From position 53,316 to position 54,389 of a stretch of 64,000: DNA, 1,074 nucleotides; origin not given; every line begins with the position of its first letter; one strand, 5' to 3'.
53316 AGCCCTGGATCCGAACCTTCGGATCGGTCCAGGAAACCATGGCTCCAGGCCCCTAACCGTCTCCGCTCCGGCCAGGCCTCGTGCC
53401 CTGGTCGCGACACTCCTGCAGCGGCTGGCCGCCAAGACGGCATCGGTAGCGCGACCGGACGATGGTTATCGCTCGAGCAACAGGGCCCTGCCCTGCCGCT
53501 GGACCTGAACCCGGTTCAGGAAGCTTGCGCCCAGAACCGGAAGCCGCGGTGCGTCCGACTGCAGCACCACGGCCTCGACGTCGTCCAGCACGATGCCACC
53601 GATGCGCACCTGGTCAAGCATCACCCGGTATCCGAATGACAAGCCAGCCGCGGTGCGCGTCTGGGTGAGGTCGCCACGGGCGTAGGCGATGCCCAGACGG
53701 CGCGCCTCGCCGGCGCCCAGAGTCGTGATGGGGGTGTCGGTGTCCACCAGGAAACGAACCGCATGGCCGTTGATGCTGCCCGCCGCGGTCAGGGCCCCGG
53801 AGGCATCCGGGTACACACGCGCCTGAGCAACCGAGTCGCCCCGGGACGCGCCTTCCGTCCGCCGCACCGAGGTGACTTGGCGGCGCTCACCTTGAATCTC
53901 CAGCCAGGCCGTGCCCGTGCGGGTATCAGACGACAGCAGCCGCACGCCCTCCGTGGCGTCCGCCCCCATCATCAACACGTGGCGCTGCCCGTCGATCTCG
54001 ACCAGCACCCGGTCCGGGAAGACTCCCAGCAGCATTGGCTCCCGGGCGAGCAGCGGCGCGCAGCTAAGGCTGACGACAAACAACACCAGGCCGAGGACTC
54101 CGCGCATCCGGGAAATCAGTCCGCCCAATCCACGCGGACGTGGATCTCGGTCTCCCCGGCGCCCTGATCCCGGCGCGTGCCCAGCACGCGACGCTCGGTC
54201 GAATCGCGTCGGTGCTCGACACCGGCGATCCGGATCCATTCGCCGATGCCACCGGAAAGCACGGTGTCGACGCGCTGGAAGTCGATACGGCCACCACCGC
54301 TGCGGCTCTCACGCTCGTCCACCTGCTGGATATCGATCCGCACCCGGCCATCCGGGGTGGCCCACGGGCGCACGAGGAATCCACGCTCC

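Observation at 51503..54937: Candidate undescribed envelope module: minimal secretin plus retropepsin-like partner, facing an ExeA-architecture AAA/SPOR protein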

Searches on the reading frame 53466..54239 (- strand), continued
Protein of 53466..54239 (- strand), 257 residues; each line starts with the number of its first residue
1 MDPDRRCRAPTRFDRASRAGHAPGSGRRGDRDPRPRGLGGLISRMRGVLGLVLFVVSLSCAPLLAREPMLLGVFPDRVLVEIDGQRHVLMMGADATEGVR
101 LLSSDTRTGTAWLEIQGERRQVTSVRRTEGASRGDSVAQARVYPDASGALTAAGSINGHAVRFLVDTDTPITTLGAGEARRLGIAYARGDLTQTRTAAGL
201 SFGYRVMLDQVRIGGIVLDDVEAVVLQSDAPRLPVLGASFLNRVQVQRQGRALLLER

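Call 85: find_related_loci(query=A6, collection=metagenome_contigs, flank=6000)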
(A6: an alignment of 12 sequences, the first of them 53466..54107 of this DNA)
Query A6 (213 aa) in metagenome_contigs; peptide patterns used: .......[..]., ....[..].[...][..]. (x = any residue, [..] = any of these).
168 stretches matched a pattern; 26 encode a relative of the query (tblastn E <= 1e-3); 26 distinct loci.
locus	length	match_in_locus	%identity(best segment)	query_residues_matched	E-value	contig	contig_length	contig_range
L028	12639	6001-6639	87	1-213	1e-115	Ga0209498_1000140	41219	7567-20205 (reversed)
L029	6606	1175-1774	55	14-213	1e-66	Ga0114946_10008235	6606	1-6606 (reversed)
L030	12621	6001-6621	55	7-211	1e-61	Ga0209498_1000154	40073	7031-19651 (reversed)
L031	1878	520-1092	54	22-212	1e-63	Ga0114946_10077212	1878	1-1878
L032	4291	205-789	56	19-211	6e-60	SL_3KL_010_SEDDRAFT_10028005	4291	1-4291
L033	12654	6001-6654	51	3-211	2e-56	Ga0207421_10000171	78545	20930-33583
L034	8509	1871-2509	49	1-212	2e-53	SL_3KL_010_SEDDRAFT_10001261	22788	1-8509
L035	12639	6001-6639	49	1-212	2e-53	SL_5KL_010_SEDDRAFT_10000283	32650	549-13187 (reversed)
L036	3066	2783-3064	84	1-94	5e-46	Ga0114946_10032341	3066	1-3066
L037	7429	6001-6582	46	19-212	1e-40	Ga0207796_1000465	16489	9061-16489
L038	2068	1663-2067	53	7-141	2e-37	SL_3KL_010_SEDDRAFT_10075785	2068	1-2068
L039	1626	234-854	35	2-211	1e-32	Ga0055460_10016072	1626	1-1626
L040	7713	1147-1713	40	23-213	3e-28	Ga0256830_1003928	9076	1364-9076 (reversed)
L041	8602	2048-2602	39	26-213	2e-24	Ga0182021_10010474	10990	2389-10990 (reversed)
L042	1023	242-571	40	101-213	2e-15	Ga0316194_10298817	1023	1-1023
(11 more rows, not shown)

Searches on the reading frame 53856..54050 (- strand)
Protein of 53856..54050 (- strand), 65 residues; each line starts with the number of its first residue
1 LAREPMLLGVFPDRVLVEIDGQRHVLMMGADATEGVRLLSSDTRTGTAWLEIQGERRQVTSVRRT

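Call 58: search_solved_structures(query=A4, max_evalue=10, show_alignments=3)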
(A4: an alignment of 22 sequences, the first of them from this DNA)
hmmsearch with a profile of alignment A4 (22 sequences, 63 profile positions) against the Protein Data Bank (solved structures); distinct sequences matched with E-value up to 10: 10.
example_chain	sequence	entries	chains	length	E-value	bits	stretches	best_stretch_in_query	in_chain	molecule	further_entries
4p99_A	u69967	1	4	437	0.014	18.2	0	41-57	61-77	MpAFP_RII tetra-tandemer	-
6ve2_O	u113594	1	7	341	0.32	13.8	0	17-62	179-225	LysM domain-containing protein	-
9eob_A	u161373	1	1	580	0.58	12.9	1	12-37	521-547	exo-alpha-sialidase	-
8axi_A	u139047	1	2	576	0.59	12.9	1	12-37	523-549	Sialidase domain-containing protein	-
8axt_A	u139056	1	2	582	0.59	12.9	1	12-37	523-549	Sialidase domain-containing protein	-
8axs_B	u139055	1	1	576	0.61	12.9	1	12-37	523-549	Exo-alpha-sialidase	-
8axs_A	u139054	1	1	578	0.61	12.9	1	12-37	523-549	Exo-alpha-sialidase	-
8hls_A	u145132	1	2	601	0.66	12.8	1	12-37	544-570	Sialidase domain-containing protein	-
4jj0_A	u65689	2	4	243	1.3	11.9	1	6-32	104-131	MamP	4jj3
1iyx_A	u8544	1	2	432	1.5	11.6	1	13-41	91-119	ENOLASE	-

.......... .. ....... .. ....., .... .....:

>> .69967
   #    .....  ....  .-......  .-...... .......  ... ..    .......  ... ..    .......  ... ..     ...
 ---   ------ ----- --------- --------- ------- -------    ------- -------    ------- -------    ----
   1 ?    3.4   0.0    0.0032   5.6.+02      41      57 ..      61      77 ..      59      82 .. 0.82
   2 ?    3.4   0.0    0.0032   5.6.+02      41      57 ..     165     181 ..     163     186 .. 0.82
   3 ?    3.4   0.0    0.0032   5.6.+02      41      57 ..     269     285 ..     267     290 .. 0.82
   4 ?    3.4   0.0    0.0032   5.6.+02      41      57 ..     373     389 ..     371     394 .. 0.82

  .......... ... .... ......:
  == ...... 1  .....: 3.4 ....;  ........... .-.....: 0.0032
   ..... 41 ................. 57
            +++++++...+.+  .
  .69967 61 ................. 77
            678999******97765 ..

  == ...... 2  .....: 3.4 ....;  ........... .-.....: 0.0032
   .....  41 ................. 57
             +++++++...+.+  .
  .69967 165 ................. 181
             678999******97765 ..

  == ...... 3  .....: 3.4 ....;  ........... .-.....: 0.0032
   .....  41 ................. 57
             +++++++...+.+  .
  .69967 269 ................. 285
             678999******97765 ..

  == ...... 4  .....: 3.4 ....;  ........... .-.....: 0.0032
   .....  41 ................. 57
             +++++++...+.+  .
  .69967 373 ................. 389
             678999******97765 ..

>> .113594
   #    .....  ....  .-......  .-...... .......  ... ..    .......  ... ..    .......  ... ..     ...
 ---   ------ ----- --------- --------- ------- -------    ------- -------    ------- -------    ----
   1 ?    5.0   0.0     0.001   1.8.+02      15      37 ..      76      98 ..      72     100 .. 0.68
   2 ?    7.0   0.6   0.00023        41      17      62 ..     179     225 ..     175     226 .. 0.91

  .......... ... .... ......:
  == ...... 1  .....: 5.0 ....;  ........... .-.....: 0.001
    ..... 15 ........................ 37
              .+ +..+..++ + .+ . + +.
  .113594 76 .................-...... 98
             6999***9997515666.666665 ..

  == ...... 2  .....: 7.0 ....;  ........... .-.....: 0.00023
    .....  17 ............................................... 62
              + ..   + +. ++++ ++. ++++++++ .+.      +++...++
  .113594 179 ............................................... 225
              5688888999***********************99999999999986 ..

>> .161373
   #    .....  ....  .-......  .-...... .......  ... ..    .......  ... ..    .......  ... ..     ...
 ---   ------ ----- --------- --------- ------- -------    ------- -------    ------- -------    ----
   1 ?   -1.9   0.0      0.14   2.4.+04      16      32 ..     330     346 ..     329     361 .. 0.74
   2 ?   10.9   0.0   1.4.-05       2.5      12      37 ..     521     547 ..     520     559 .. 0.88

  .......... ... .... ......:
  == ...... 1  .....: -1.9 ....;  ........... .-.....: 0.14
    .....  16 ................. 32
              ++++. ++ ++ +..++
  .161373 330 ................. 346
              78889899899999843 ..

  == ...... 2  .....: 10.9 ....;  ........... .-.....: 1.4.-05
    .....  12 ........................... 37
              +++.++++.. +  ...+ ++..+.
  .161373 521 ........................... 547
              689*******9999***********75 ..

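Call 59: search_protein_families(library=pfam, alignment_id=A4, max_evalue=1)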
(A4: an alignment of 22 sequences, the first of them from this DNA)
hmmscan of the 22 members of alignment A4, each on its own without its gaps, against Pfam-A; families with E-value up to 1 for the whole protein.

A. member 1, seq(65 aa): 1 family
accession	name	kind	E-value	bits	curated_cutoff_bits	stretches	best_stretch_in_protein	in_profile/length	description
PF23050.1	KH_N4BP1_1st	-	0.08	13.5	27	1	42-61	36-55/65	N4BP1, first type I KH-domain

B. families by the number of members that match (of 22 scanned): 9 families
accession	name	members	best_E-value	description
PF16537.11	T2SSB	8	0.0047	Type II secretion system protein B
PF11356.14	T2SSC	6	9.1e-05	Type II secretion system protein C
PF07504.19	FTP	1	0.05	Fungalysin/Thermolysin Propeptide Motif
PF02736.25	Myosin_N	1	0.07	Myosin N-terminal SH3-like domain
PF23050.1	KH_N4BP1_1st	1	0.08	N4BP1, first type I KH-domain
PF12723.13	DUF3809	1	0.082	Protein of unknown function (DUF3809)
PF00072.30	Response_reg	1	0.09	Response regulator receiver domain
PF21139.3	BT_MCC_alpha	1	0.11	Methylcrotonyl-CoA carboxylase, alpha-subunit, BT domain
PF17516.8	ProQ_C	1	0.12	ProQ C-terminal domain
